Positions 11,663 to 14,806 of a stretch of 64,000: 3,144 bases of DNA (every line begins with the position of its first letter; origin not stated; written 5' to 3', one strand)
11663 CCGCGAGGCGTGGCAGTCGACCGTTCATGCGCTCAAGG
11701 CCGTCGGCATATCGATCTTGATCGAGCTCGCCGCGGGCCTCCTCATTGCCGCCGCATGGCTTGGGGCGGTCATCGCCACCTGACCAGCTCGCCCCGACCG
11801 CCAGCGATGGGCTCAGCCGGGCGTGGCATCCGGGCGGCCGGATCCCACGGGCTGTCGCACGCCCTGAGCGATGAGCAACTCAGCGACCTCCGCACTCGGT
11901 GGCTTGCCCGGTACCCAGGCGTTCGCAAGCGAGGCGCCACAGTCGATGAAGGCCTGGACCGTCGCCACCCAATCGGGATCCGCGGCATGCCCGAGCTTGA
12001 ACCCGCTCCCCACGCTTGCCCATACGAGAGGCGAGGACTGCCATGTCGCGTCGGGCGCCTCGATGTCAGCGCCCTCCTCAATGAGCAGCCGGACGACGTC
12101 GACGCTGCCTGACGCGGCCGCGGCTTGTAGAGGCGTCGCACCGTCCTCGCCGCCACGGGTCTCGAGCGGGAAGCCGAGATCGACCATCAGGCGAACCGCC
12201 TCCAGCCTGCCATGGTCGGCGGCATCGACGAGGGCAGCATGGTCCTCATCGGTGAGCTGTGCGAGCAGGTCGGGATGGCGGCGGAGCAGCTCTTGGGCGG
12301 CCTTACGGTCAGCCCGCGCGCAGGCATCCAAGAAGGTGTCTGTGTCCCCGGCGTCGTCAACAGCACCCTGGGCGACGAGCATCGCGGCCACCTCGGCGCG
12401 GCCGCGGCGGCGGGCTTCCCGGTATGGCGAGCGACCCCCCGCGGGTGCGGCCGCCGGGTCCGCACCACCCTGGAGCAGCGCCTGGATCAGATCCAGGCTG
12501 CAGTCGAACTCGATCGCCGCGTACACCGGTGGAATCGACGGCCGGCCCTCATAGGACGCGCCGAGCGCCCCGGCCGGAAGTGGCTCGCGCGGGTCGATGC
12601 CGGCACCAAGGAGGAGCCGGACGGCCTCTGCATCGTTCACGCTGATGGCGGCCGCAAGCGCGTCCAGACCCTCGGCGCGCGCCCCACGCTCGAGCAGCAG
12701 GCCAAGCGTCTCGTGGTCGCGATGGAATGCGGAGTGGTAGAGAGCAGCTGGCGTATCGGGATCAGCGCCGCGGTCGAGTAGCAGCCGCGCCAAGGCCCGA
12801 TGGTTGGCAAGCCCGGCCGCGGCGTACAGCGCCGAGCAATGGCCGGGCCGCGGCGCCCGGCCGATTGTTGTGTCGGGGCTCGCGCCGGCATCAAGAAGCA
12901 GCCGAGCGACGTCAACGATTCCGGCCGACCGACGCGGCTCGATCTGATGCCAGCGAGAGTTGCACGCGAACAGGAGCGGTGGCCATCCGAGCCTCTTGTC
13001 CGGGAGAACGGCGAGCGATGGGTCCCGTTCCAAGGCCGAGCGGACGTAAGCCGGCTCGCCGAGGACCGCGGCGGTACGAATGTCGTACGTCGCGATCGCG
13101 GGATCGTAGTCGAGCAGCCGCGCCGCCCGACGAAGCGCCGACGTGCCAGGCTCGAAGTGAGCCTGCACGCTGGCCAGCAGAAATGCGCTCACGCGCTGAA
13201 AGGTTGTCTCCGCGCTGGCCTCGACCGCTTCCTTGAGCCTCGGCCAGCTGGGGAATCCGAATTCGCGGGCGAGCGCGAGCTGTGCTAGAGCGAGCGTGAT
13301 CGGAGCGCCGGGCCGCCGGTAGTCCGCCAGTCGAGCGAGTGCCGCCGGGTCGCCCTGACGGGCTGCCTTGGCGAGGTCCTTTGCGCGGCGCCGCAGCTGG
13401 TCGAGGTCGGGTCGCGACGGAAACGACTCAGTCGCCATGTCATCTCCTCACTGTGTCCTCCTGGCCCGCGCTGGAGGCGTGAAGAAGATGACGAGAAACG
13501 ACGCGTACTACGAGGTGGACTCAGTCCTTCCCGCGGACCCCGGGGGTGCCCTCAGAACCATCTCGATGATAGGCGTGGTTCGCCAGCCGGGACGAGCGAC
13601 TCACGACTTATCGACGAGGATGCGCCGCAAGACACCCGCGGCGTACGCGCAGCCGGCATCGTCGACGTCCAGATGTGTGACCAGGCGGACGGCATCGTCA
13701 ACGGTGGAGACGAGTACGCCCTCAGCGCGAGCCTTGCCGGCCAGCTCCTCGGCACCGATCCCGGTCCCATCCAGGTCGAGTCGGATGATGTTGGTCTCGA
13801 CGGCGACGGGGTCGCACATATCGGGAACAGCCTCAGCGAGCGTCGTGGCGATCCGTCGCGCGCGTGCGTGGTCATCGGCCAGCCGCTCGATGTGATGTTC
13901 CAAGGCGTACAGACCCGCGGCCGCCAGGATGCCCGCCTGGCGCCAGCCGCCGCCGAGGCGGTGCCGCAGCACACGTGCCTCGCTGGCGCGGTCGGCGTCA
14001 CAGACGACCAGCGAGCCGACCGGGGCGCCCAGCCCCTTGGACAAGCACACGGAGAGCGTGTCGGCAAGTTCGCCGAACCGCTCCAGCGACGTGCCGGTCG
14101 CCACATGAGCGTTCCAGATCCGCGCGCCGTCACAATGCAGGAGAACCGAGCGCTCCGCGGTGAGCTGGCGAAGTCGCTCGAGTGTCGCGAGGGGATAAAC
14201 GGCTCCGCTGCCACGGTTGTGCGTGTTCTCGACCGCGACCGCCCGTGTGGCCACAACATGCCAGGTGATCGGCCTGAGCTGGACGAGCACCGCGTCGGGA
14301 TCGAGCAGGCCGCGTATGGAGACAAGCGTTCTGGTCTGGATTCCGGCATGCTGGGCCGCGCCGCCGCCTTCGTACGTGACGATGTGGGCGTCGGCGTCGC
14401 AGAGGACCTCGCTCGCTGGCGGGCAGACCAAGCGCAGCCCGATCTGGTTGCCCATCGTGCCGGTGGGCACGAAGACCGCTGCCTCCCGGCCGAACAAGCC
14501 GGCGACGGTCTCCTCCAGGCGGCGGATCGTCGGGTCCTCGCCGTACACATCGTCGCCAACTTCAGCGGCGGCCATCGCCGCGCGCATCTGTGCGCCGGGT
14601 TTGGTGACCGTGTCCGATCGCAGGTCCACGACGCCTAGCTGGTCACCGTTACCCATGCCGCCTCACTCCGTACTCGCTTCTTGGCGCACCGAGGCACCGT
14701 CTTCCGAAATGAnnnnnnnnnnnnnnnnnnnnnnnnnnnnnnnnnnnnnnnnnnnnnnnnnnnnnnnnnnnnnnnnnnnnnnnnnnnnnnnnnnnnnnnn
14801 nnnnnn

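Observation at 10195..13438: Accessory island: atypical Hanks kinase, divergent DUF456 membrane protein and a 541-aa ankyrin-repeat protein inserted between bfd-bfr and aroG/ltaE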

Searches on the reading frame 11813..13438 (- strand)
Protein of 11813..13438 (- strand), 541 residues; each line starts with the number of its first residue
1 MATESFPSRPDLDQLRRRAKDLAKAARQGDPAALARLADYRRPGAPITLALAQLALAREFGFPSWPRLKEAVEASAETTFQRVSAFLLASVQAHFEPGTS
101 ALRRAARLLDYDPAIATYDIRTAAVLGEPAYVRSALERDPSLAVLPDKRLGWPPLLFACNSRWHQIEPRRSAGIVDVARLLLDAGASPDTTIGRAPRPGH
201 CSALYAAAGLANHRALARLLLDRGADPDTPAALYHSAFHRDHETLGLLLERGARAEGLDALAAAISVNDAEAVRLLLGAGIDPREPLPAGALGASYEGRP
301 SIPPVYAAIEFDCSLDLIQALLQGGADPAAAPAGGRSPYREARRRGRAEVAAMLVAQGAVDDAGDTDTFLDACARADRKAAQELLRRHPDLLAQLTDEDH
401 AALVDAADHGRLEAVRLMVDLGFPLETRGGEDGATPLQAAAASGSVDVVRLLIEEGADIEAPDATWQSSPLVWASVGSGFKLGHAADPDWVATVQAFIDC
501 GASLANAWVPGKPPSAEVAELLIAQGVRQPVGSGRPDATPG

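Call 3: search_protein_families(library=pfam, proteins=[window:11813-13438:-], max_evalue=0.01)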
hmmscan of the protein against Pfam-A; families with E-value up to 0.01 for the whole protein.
window:11813-13438:- (541 aa): 6 families
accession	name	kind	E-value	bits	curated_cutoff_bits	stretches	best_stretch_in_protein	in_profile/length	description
PF12796.13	Ank_2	-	3.3e-27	95.3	27.3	3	372-463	4-90/90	Ankyrin repeats (3 copies)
PF00023.36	Ank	-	4.3e-21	74.3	21.1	1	432-463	1-32/33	Ankyrin repeat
PF13637.12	Ank_4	-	4.5e-21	74.9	22.7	1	404-453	2-50/50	Ankyrin repeats (many copies)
PF13606.12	Ank_3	-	1.7e-17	61.9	22.3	1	432-460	1-29/30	Ankyrin repeat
PF24521.3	Ank_KRIT1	-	1.1e-12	48.4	80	1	368-455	21-107/149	KRIT1 ankyrin-repeats domain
PF13857.12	Ank_5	-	1e-08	35.8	27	0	420-464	3-47/56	Ankyrin repeats (many copies)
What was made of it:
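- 11813..13438 (-): 541-aa cytoplasmic ankyrin-repeat solenoid, acidic (pI 5.3). Ank_2, Ank and Ank_4 hits (call 3).
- Checked: ANK: 11813-13438(-), 541 aa (call 3).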

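Call 4: search_protein_families(library=ncbifam, proteins=[window:11813-13438:-], max_evalue=0.01)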
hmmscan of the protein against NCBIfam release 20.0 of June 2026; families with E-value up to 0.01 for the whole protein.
window:11813-13438:- (541 aa): 7 families
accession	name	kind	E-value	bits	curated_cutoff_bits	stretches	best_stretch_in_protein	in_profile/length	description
NF041931.2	MzaA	equivalog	2.3e-10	40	800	1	407-464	10-66/726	MZA anti-phage system associated sigma-70 family RNA polymerase sigma factor MzaA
NF043029.1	T4SS_AnkY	equivalog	6.5e-08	31.5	600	1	398-467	457-525/543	Dot/Icm T4SS effector AnkY/LegA9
NF043022.1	T4SS_AnkG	equivalog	7.6e-06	24.9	500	1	372-465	303-398/455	Dot/Icm T4SS effector AnkG/AnkZ/LegA7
NF043023.1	T4SS_AnkH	equivalog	4.7e-05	22.3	600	0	410-475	10-73/467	Dot/Icm T4SS effector AnkH/LegA3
NF043021.1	T4SS_AnkF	equivalog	0.0005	18.5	1000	1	379-461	567-647/917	Dot/Icm T4SS effector AnkF/LegA14/Ceg31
NF043028.1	T4SS_AnkX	equivalog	0.001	17.3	1400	1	372-466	526-615/938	Dot/Icm T4SS effector AnkN/AnkX/LegA8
TIGR00870.1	trp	subfamily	0.0084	14.2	498.75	0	433-463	178-208/747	transient-receptor-potential calcium channel protein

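Call 5: find_homologous_proteins(query=window:11813-13438:-, max_evalue=0.00001)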
Query window:11813-13438:- (541 aa): 1364 proteins with E <= 0.00001 among 8000 candidates; the best 120 are listed.
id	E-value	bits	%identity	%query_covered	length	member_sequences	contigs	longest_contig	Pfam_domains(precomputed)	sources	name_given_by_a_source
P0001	0.0e+0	1170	100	100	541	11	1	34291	PF13606.13,PF13857.13,PF12796.14,PF00023.37,PF13637.13,PF24521.3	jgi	jgi:ankyrin repeat protein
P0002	0.0e+0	1064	91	100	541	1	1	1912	PF13606.13,PF13857.13,PF12796.14,PF00023.37,PF13637.13,PF24521.3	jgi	jgi:ankyrin repeat protein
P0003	0.0e+0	1025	88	100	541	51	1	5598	PF13606.13,PF13857.13,PF12796.14,PF00023.37,PF13637.13,PF24521.3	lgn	-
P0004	2.1e-285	966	85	99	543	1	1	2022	PF13606.13,PF13857.13,PF12796.14,PF00023.37,PF13637.13,PF24521.3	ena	-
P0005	3.9e-283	958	84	98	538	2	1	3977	PF13606.13,PF13857.13,PF12796.14,PF00023.37,PF13637.13,PF24521.3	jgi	-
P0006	5.7e-239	813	72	98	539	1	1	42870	PF13606.13,PF13857.13,PF12796.14,PF00023.37,PF13637.13,PF24521.3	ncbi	-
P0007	4.7e-182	625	60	98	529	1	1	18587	PF13606.13,PF13857.13,PF12796.14,PF00023.37,PF13637.13,PF24521.3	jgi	jgi:ankyrin repeat protein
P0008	1.9e-181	623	60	98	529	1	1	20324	PF13606.13,PF13857.13,PF12796.14,PF00023.37,PF13637.13,PF24521.3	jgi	jgi:ankyrin repeat protein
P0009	1.9e-181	623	60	98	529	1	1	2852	PF13606.13,PF13857.13,PF12796.14,PF00023.37,PF13637.13,PF24521.3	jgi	-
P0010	8.9e-181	620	60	98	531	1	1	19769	PF13606.13,PF13857.13,PF12796.14,PF00023.37,PF13637.13,PF24521.3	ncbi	-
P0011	4.0e-180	618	58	98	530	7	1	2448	PF13606.13,PF13857.13,PF12796.14,PF00023.37,PF13637.13,PF24521.3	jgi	jgi:ankyrin repeat protein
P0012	1.3e-179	617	60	98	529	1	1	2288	PF13606.13,PF13857.13,PF12796.14,PF00023.37,PF13637.13,PF24521.3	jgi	jgi:ankyrin repeat protein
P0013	2.2e-179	616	59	98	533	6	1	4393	PF13606.13,PF13857.13,PF12796.14,PF00023.37,PF13637.13,PF24521.3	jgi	jgi:hypothetical protein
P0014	3.3e-179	615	58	98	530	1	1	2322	PF13606.13,PF13857.13,PF12796.14,PF00023.37,PF13637.13,PF24521.3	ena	-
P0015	7.2e-179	614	60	98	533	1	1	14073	PF13606.13,PF13857.13,PF12796.14,PF00023.37,PF13637.13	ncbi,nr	ncbi:MAG TPA: ankyrin repeat domain-containing protein [Acidimicrobiales bacterium]|nr:ankyrin repea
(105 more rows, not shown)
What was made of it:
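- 11813..13438 (-): More than 1364 homologues were found; the 120 best listed are mostly full-length, about 530 aa (call 5).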

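Call 6: find_encoding_contigs(protein=window:11813-13438:-, flank=10000, max_places=6)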
Protein window:11813-13438:- (541 aa): 1 contig read that carries it; 1 place shown.
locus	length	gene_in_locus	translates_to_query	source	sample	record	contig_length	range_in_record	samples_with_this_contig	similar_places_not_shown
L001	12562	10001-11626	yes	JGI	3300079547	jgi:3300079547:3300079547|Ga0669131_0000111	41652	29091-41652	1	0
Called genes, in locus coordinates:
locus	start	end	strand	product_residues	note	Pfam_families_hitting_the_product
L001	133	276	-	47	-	-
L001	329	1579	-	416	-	PF04455:Saccharop_dh_N, PF21571:ArgZ-like_C_1st, PF21570:ArgZ-like_C_2nd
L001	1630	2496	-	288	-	-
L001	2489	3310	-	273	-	PF12146:Hydrolase_4, PF12697:Abhydrolase_6, PF00561:Abhydrolase_1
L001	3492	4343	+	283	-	PF01553:Acyltransferase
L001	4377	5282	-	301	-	PF06267:DUF1028, PF08823:PG_binding_2 (weak)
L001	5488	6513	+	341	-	PF00365:PFK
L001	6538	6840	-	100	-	PF02452:PemK_toxin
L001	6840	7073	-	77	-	-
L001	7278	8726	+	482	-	PF01474:DAHP_synth_2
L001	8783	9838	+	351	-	PF00155:Aminotran_1_2 (weak), PF01212:Beta_elim_lyase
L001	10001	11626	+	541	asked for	PF24521:Ank_KRIT1 (faint), PF13606:Ank_3 (faint), PF13857:Ank_5 (faint), PF12796:Ank_2, PF13637:Ank_4 (weak), PF00023:Ank (weak)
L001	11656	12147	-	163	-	PF04306:DUF456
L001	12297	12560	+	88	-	?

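Call 9: find_related_loci(query=A1, collection=genome_contigs, flank=10000)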
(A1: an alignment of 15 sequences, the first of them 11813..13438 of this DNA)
Query A1 (541 aa) in genome_contigs; peptide patterns used: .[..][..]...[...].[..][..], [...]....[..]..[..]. (x = any residue, [..] = any of these).
342 stretches matched a pattern; 245 encode a relative of the query (tblastn E <= 1e-3); the best 80 are kept; 80 distinct loci.
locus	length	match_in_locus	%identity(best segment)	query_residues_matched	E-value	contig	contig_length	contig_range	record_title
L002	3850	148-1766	87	1-540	0e+0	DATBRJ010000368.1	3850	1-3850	MAG TPA_asm: Actinomycetes bacterium isolate SMAG_U4126 k141_1388635, whole genome shotgun sequence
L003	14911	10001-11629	59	1-541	3e-178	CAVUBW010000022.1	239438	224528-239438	MAG: uncultured Acidimicrobiales bacterium isolate MFD05674.bin.2.4 genome assembly, contig: contig_44015, whole genome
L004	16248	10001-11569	58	1-530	2e-177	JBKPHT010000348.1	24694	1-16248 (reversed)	MAG: Actinomycetota bacterium isolate HAY_GB_MAG_00003 HAY_GB_000000123697, whole genome shotgun sequence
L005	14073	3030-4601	60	1-531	6e-176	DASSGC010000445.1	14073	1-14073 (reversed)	MAG TPA_asm: Acidimicrobiales bacterium isolate SMAG_U1022 k141_1221544, whole genome shotgun sequence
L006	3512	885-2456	58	1-531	1e-177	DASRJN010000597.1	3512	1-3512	MAG TPA_asm: Acidimicrobiales bacterium isolate SMAG_U10137 k141_1593947, whole genome shotgun sequence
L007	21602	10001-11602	54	1-527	4e-160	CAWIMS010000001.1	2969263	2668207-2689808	MAG: uncultured Actinomycetota bacterium isolate MFD04944.bin.1.282 genome assembly, contig: contig_10565, whole genome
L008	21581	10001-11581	53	1-530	1e-156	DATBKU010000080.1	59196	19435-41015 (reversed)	MAG TPA_asm: Streptosporangiaceae bacterium isolate SMAG_U3954 k141_1359082, whole genome shotgun sequence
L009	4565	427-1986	51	1-527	4e-148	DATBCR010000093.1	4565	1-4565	MAG TPA_asm: Pseudonocardiaceae bacterium isolate SMAG_U5790 k141_1606160, whole genome shotgun sequence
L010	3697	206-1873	49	1-530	4e-145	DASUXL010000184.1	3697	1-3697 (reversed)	MAG TPA_asm: Candidatus Limnocylindrales bacterium isolate SMAG_U1868 k141_96807, whole genome shotgun sequence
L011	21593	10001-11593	54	1-527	4e-137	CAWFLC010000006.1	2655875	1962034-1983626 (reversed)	MAG: uncultured Actinomycetota bacterium isolate MFD06298.bin.2.185 genome assembly, contig: contig_2752, whole genome s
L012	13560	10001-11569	50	1-532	8e-136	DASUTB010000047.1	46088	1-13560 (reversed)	MAG TPA_asm: Jiangellaceae bacterium isolate SMAG_U1751 k141_859482, whole genome shotgun sequence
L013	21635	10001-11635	48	1-535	3e-125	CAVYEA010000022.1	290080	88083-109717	MAG: uncultured Actinomycetes bacterium isolate MFD00991.bin.2.67 genome assembly, contig: contig_59852, whole genome sh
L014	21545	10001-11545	47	5-540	3e-125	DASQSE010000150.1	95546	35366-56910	MAG TPA_asm: Jatrophihabitans sp. isolate SMAG_U10901 k141_163755, whole genome shotgun sequence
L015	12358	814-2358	47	3-530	2e-123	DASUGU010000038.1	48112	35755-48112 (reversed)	MAG TPA_asm: Pseudonocardiaceae bacterium isolate SMAG_U1414 k141_1437514, whole genome shotgun sequence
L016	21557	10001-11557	52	6-527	4e-145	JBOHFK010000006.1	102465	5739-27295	MAG: Pseudonocardiaceae bacterium isolate SE1530_metabat2.bin.11 NODE_24_length_102465_cov_3.551408, whole genome shotgu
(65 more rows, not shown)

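Call 28: predict_structure(alignment_id=A3)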
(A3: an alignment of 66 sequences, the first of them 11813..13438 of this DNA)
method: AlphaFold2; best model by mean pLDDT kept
length: 541 residues; sequences in the alignment: 66
mean_pLDDT: 93.5   pTM: 0.87
mean pLDDT of the five models: 93.5, 92.8, 92.3, 92.1, 91.8
residues with pLDDT >= 90: 460; 70-90: 62; 50-70: 9; < 50: 10
segments of 3 or more residues with pLDDT < 50: 533-541
pLDDT, mean of each block of 10 residues (from residue 1): 80 94 97 95 92 95 87 84 92 62 87 94 98 98 94 97 94 99 98 85 96 98 98 96 98 98 97 99 97 92 98 97 98 96 97 98 98 98 98 97 97 99 96 96 98 98 96 96 95 98 94 92 92 44 33
secondary structure, 60 per line:
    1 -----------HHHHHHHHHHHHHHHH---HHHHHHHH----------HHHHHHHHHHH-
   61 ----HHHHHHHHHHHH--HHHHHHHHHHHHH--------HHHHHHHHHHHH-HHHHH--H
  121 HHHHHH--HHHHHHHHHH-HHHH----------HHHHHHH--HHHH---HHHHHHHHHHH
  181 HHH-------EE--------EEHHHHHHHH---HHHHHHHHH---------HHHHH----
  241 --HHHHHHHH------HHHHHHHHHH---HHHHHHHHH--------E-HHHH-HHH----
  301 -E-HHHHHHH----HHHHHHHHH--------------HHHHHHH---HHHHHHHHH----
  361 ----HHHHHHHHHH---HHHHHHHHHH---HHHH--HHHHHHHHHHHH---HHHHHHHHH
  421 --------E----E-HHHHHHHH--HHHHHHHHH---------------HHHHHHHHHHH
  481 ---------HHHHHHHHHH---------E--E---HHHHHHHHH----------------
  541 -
elements in order: H12-27 H31-38 H49-59 H65-76 H79-91 H100-111 H113-117 H120-126 H129-138 H140-143 H154-160 H163-166 H170-183 H203-210 H214-222 H232-236 H243-250 H257-266 H270-278 H289-292 H304-310 H315-323 H338-344 H348-356 H365-374 H378-387 H391-394 H397-408 H412-420 H436-443 H446-454 H470-480 H490-499 H516-524
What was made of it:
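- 11813..13438 (-): The AF2 model has pLDDT 93.5 and is all-helical (call 28).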

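Call 33: fold_search(model_id=the predicted structure, library=pdb)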
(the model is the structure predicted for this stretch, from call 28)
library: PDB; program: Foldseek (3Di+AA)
matches with E <= 10: 1125; with E <= 0.001: 241
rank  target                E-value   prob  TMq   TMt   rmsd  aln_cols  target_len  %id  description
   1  6mol_A                2.9e-11  1.00  0.38  0.44  15.7       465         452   23  Monoextended DARPin M_R12 complex with EpoR (released 2019-06-05)
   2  8cs9_A                4.2e-11  1.00  0.34  0.25  24.4       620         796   19  Composite reconstruction of Class 1 of the erythrocyte ankyrin-1 complex (released 2022-07-20)
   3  5y4d                  5.7e-11  1.00  0.40  0.32  21.4       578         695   22  Crystal Structure of AnkB Ankyrin Repeats in Complex with AnkR/AnkB Chimeric Autoinhibition Segment (released 2017-09-13)
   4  4rlv                  1.5e-10  1.00  0.35  0.24  23.1       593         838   20  Crystal Structure of AnkB 24 Ankyrin Repeats in Complex with AnkR Autoinhibition Segment (released 2014-11-26)
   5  5leb                  2.1e-10  1.00  0.23  0.26  25.8       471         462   23  Crystal structure of DARPin-DARPin rigid fusion, variant DDD_D12_06_D12_06_D12 (released 2017-08-02)
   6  5y4f_B                3.6e-10  1.00  0.40  0.51  12.6       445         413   19  Crystal Structure of AnkB Ankyrin Repeats R13-24 in complex with autoinhibition segment AI-c (released 2017-09-13)
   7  5led                  3.9e-10  1.00  0.21  0.25  22.9       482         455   21  Crystal structure of DARPin-DARPin rigid fusion, variant DDD_D12_12_D12_12_D12 (released 2017-08-02)
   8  1n11                  4.2e-10  1.00  0.38  0.50  14.2       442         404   21  D34 REGION OF HUMAN ANKYRIN-R AND LINKER (released 2002-12-11)
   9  5lec                  6.1e-10  1.00  0.21  0.24  21.6       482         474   22  Crystal structure of DARPin-DARPin rigid fusion, variant DDD_D12_12_D12_12_D12 (released 2017-08-02)
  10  5y4f_A                6.3e-10  1.00  0.38  0.49  14.5       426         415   22  Crystal Structure of AnkB Ankyrin Repeats R13-24 in complex with autoinhibition segment AI-c (released 2017-09-13)
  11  5lee                  6.6e-10  1.00  0.21  0.24  22.3       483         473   22  Crystal structure of DARPin-DARPin rigid fusion, variant DDD_D12_12_D12_12_D12 (released 2017-08-02)
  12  7uzu_A                7.4e-10  1.00  0.26  0.30  21.6       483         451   20  Ankyrin-1 (N-terminal region of membrane binding domain, local refinement from consensus reconstruction; bound to N-te (released 2022-07-20)
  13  5le2_A                2.3e-09  1.00  0.21  0.24  18.5       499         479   22  Crystal structure of DARPin-DARPin rigid fusion, variant DDD_D12_15_D12_15_D12 (released 2017-08-02)
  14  7v0x                  6.5e-09  1.00  0.37  0.53  13.4       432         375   20  Local refinement of ankyrin-1 (C-terminal half), class 1 of erythrocyte ankyrin-1 complex (released 2022-07-20)
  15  6f5e_A                9.1e-09  1.00  0.23  0.37  14.6       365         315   23  Crystal structure of DARPin-DARPin rigid fusion, variant DD_D12_10_47 in complex JNK1a1 and JIP1 peptide (released 2017-12-13)
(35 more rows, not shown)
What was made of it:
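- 11813..13438 (-): Foldseek matches ankyrin-R/B, DARPins and tankyrase ARCs (call 33).
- On Ankyrin-repeat protein (Pfam clan Ank): AF2 pLDDT 93.5; Foldseek to ankyrin-R/B (calls 28, 33).
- Closest known: Long ankyrin-repeat solenoids. Same: The predicted fold is a continuous ankyrin solenoid, with Foldseek E values of 1e-10 to 1e-11 (calls 28, 33).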

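Call 44: search_protein_families(library=padloc, proteins=[window:11813-13438:-], max_evalue=0.01)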
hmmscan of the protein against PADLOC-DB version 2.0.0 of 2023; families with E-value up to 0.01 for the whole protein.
window:11813-13438:- (541 aa): 2 families
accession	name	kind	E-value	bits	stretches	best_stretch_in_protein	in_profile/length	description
PDLC04783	PDC-M72A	-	2e-16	58.3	3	372-474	237-336/392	-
PDLC02908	Ankyrin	-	0.0003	17.2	1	367-440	770-843/880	-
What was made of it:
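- ANK weakly matches PDC-M72A and the ankyrin region of MzaA (calls 4, 44).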

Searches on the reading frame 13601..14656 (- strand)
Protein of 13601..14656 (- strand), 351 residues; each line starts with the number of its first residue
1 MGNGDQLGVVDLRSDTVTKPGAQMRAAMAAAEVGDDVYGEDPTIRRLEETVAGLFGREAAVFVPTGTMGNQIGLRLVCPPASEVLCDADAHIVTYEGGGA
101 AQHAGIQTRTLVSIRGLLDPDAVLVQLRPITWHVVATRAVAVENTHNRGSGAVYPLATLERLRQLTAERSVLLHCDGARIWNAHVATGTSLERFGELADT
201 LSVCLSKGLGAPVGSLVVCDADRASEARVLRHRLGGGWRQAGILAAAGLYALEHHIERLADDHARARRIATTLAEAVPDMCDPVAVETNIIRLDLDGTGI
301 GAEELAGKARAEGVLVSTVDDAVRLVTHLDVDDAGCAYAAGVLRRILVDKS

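Call 3: search_protein_families(library=pfam, proteins=[window:13601-14656:-], max_evalue=0.01)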
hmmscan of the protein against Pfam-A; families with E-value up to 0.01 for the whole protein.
window:13601-14656:- (351 aa): 2 families
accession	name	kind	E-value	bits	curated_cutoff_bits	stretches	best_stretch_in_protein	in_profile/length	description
PF01212.27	Beta_elim_lyase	-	3.1e-90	302.8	27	1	11-294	1-286/288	Beta-eliminating lyase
PF00155.27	Aminotran_1_2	-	5e-07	29.7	19.7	1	23-251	22-264/361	Aminotransferase class I and II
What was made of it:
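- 13601..14656 (-): Context: low-specificity threonine aldolase (ltaE-like), upstream of ANK on the same strand. Beta_elim_lyase at 302.8 bits (call 3)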
